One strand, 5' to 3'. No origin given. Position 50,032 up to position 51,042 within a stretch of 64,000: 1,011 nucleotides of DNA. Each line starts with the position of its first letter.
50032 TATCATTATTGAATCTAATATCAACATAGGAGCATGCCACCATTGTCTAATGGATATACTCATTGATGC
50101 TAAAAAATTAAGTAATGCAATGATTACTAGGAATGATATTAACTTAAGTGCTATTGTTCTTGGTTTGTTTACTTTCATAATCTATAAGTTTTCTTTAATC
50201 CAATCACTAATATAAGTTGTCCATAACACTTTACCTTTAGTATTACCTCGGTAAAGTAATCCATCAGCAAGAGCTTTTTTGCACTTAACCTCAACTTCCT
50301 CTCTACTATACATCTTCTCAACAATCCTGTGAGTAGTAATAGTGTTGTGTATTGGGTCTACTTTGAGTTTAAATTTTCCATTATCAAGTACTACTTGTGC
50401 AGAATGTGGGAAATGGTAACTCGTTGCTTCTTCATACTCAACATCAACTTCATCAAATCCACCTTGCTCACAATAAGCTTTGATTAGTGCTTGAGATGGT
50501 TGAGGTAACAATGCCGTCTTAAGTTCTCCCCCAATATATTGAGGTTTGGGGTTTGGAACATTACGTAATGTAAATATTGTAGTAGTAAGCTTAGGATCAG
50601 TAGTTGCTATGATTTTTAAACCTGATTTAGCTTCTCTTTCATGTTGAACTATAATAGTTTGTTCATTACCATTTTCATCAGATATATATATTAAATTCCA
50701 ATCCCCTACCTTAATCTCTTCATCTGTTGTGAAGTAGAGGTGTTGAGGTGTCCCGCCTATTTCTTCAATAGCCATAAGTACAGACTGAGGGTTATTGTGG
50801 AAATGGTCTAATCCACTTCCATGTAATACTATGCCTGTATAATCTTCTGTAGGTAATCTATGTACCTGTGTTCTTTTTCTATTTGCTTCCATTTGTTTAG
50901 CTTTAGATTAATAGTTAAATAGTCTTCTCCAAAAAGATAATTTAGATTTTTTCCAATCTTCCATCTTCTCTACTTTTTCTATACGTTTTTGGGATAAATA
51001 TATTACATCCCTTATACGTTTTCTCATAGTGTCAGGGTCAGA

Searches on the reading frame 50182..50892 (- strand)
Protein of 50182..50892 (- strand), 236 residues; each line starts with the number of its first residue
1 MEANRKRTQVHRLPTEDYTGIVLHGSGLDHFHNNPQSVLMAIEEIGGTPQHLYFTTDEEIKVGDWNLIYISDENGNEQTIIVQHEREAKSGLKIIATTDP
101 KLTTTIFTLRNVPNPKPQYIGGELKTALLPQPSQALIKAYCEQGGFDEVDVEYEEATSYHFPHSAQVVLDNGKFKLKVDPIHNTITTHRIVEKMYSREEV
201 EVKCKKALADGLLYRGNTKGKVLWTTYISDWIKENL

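Call 10: search_protein_families(library=phrogs, proteins=[window:50182-50892:-], max_evalue=0.01)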
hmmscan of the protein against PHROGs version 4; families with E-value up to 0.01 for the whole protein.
window:50182-50892:- (236 aa): 1 family
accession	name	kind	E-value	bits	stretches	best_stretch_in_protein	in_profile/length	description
phrog_15656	-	unknown function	8.6e-31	108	1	6-236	4-231/231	-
